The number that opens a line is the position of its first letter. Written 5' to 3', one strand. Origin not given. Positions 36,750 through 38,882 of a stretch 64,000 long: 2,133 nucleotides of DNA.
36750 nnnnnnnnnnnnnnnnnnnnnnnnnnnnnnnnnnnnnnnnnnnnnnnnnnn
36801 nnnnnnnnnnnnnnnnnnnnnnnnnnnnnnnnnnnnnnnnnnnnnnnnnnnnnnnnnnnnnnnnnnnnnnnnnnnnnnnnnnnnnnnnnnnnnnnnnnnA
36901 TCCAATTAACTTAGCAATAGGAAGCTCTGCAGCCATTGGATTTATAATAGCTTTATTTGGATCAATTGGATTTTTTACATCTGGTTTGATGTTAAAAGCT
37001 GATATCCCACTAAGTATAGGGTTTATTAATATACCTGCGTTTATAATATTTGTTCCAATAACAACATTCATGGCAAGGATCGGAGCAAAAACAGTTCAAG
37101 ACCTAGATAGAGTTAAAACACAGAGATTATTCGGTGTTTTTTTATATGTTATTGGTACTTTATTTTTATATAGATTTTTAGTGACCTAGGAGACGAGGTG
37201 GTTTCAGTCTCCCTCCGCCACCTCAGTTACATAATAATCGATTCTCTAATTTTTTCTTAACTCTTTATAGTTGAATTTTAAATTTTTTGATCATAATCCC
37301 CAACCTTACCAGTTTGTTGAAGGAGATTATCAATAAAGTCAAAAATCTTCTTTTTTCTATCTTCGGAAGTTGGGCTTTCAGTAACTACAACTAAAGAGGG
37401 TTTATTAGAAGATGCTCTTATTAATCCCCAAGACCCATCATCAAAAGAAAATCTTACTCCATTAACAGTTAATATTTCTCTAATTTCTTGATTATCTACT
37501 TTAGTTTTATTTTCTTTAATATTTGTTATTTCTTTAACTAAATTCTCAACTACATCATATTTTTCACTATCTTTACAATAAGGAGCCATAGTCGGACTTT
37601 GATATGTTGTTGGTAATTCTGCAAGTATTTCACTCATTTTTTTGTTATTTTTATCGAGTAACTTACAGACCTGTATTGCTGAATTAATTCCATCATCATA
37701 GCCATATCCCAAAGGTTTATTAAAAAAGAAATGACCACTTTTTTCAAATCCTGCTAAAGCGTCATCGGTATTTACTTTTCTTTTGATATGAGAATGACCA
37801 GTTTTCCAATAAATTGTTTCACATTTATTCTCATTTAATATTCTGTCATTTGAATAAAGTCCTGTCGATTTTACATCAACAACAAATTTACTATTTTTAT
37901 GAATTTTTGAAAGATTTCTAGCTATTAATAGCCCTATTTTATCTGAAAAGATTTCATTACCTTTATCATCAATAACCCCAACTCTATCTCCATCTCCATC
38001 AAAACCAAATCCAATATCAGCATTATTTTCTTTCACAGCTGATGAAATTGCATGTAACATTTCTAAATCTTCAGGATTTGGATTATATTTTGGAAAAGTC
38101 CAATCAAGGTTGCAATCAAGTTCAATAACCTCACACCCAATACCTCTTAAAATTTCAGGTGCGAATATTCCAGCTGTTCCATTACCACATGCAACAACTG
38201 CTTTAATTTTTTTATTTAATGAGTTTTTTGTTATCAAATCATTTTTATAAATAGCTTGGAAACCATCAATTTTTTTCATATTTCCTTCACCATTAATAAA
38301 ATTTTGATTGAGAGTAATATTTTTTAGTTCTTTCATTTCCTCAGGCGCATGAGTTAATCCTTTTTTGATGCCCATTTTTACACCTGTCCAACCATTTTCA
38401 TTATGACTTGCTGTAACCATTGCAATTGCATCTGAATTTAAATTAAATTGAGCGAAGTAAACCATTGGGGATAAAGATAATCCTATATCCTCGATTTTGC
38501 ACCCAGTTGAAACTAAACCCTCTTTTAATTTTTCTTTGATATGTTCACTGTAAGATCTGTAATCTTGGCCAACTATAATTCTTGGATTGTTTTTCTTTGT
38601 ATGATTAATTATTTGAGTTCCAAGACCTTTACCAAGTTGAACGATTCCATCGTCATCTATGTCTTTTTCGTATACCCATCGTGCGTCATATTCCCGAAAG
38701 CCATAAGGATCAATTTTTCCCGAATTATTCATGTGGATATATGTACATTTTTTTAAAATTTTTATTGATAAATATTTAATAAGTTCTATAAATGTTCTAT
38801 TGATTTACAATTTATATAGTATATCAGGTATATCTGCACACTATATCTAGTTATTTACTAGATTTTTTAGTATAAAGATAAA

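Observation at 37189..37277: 36-nt GC-rich pseudoknot-geometry element between convergent genes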

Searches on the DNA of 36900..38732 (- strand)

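Call 4: search_rna_families(source=window, start=36900, end=37500, threshold=evalue, max_evalue=10, show_alignments=3)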
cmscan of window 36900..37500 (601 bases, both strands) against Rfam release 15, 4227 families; matches with E-value up to 10: 7.
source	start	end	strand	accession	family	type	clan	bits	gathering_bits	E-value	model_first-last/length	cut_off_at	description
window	37080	37180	+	RF01770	rimP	Cis-reg; leader;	-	17.6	47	3.4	1-102/102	no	Gammaprotebacteria rimP leader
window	37166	37275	+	RF01457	rli22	Gene; sRNA;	CL00114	17.5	80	3.3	1-111/111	no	Listeria sRNA rli22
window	37255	37337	-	RF00063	SscA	Gene;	-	17.3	60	3.9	1-96/96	no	SscA RNA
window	37273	37359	-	RF02513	PYLIS_6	Cis-reg;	-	17.3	80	6.6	1-100/100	no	Pyrrolysine insertion sequence transposase 2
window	37404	37469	+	RF02273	FsrA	Gene;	-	12.3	80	7.6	1-83/83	no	FsrA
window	37346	37367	-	RF01308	sR58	Gene; snRNA; snoRNA; CD-box;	-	12.3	55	8.6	1-55/55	no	Small nucleolar RNA sR58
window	37263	37400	-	RF02668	PsiU2-55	Gene; snRNA; snoRNA; scaRNA;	-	12.1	55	2.8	1-178/178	no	Drosophila small cajal body-specific RNA PsiU2-55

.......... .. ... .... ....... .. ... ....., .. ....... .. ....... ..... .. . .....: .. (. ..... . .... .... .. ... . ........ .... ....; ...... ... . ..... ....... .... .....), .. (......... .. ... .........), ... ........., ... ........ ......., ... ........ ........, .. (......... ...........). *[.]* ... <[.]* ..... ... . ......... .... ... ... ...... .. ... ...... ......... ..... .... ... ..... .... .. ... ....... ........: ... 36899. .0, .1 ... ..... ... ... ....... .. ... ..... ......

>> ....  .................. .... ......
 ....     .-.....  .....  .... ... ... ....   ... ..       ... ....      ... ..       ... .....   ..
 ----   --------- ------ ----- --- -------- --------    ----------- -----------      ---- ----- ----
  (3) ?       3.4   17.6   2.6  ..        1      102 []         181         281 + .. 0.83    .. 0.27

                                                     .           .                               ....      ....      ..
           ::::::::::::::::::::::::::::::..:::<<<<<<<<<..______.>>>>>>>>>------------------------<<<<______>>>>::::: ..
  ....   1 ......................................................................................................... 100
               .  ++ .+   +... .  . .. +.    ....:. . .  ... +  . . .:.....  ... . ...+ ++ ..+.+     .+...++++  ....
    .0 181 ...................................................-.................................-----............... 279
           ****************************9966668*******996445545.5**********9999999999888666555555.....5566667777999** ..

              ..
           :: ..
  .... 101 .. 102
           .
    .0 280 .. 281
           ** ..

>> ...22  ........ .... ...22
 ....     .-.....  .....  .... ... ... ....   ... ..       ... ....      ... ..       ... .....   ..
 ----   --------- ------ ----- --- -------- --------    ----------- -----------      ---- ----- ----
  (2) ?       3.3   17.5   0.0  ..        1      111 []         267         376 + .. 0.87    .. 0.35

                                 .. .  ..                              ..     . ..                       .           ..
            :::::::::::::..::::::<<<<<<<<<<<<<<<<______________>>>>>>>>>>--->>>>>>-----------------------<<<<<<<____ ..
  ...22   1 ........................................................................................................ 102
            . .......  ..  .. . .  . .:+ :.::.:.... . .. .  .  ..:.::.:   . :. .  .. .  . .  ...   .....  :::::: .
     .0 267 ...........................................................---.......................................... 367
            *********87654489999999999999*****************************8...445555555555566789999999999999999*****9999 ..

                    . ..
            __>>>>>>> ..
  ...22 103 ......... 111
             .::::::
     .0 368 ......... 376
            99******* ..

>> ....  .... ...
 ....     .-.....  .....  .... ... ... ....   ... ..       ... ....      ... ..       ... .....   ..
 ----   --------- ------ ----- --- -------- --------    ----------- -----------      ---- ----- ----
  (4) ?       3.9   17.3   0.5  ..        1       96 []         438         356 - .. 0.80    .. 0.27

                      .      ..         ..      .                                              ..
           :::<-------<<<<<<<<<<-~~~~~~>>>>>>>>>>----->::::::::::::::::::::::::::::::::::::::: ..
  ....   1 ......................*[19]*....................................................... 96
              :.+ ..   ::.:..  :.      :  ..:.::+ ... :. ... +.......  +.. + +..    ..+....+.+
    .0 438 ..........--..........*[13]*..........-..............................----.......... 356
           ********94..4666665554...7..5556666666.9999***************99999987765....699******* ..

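Call 42: build_rna_model(alignment_id=A3, structure=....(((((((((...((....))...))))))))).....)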
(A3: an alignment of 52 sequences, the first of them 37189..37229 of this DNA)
Model R1 built from alignment A3 (52 sequences, 41 columns); structure: as given.
model positions 41; base pairs 11; branch points 0; effective number of sequences 52; information 1.288 bits per position. Calibrated on 0.2 Mb of random sequence (short: E-values are rough).
structure used (alignment columns):
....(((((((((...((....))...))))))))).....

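Call 44: search_with_rna_model(model_id=R1, source=window, max_evalue=10, filters=off, show_alignments=3)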
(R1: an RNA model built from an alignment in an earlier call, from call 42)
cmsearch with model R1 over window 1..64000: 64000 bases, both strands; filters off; matches with E-value up to 10: 15.
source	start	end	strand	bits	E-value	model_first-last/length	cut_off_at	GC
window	37189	37229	-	56.7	3.5e-15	1-41/41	no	0.59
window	37190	37230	+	14.5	0.063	1-41/41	no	0.59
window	12894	12928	+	13.8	0.1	1-41/41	no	0.31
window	12893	12927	-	10.6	1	1-41/41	no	0.31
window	8555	8575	+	10.2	1.3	1-41/41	no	0.29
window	8554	8574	-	10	1.5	1-41/41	no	0.29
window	40871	40904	-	9.8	1.8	1-41/41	no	0.32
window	50148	50178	-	8.9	3.4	1-41/41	no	0.39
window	40872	40905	+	8.9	3.5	1-41/41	no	0.32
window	13015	13047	-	8.7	3.9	1-41/41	no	0.27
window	3093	3145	-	8.7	4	1-41/41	no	0.3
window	3778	3809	+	8.7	4.1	1-41/41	no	0.19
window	40668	40695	-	8.5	4.7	1-41/41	no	0.32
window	13016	13048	+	7.9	7.2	1-41/41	no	0.3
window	3118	3146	+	7.4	9.9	1-41/41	no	0.34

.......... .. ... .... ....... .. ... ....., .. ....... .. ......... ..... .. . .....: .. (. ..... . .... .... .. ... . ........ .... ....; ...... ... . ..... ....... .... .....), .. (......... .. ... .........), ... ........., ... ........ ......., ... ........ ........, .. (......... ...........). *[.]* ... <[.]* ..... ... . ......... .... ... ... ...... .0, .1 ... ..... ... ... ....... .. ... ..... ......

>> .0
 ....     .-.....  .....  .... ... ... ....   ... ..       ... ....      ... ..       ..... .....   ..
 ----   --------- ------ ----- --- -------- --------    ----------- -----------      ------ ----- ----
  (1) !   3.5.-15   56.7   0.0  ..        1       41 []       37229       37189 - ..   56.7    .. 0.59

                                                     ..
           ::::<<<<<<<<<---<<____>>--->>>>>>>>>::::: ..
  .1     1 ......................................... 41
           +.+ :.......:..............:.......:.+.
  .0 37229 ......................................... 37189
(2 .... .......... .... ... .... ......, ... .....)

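Call 45: search_with_rna_model(model_id=R1, source=L152, max_evalue=10, filters=off, show_alignments=6)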
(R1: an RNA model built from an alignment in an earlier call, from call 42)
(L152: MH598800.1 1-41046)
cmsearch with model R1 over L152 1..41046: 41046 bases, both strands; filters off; matches with E-value up to 10: 10.
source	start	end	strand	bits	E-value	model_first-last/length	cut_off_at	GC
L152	19443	19483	+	53.5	2.4e-14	1-41/41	no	0.54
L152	37064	37098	+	10.2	0.85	1-41/41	no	0.23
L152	26734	26775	-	8.2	3.7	1-41/41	no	0.21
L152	4345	4382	-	7.7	5.4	1-41/41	no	0.29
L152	11714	11742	-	7.5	6.3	1-41/41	no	0.28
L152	11351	11383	-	7.4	6.4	1-41/41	no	0.36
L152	38383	38408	+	7.4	6.5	1-41/41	no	0.27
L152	40618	40655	+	7.2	7.8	1-41/41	no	0.32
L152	2537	2554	-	7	8.5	1-41/41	no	0.11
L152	26188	26237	-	6.9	9.5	1-41/41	no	0.32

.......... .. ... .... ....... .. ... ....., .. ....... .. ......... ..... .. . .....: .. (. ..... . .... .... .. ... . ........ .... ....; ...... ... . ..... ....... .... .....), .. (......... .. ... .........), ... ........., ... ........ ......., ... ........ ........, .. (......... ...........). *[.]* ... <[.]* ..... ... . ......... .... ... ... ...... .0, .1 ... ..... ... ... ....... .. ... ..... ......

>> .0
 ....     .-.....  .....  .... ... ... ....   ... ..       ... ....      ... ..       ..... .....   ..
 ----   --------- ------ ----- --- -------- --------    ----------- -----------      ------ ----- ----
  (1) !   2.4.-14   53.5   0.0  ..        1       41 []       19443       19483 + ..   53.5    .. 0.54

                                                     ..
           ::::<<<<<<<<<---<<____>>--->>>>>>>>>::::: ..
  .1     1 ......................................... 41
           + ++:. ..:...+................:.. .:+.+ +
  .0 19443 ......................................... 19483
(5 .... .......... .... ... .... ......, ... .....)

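Call 50: search_with_rna_model(model_id=R1, sources=[L153, L154], max_evalue=5, filters=off, show_alignments=5)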
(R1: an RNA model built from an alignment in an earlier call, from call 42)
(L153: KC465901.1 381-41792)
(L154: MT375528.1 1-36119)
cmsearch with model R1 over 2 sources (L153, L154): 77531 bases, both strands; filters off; matches with E-value up to 5: 9.
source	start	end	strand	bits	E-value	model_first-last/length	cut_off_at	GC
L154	2701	2741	+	39.5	1.1e-09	1-41/41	no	0.49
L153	8524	8564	+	35.7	1.6e-08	1-41/41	no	0.46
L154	15392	15433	-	14.8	0.061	1-41/41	no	0.48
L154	15393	15434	+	14.3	0.082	1-41/41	no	0.5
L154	5472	5514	+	14.1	0.1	1-41/41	no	0.42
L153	20688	20729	+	13.1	0.2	1-41/41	no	0.5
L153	20687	20728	-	9.5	2.7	1-41/41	no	0.48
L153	22752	22783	-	9.1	3.7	1-41/41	no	0.34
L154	2709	2743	-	8.9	4.1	1-41/41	no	0.46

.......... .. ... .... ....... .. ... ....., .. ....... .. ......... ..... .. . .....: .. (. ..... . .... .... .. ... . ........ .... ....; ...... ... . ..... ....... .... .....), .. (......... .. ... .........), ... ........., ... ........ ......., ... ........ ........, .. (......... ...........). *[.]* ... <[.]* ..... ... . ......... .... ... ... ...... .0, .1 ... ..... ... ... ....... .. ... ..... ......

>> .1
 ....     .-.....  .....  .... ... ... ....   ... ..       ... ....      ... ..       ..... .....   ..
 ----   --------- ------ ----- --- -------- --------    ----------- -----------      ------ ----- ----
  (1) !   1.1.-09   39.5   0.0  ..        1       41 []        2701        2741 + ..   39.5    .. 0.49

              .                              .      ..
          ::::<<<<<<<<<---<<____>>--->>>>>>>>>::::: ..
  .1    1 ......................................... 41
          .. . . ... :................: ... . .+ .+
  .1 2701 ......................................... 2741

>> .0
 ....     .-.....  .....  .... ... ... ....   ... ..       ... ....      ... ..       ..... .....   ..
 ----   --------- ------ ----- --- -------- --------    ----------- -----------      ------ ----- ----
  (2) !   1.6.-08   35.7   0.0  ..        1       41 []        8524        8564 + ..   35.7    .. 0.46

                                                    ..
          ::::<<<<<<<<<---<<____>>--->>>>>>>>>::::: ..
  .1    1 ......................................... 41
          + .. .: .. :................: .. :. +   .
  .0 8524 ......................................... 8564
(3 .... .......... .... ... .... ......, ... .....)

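Call 64: search_rna_families(sources=[L155, L156, L157, L160, L162, L083, L087, L088, L103, L222, L234, L034, L077], threshold=gathering)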
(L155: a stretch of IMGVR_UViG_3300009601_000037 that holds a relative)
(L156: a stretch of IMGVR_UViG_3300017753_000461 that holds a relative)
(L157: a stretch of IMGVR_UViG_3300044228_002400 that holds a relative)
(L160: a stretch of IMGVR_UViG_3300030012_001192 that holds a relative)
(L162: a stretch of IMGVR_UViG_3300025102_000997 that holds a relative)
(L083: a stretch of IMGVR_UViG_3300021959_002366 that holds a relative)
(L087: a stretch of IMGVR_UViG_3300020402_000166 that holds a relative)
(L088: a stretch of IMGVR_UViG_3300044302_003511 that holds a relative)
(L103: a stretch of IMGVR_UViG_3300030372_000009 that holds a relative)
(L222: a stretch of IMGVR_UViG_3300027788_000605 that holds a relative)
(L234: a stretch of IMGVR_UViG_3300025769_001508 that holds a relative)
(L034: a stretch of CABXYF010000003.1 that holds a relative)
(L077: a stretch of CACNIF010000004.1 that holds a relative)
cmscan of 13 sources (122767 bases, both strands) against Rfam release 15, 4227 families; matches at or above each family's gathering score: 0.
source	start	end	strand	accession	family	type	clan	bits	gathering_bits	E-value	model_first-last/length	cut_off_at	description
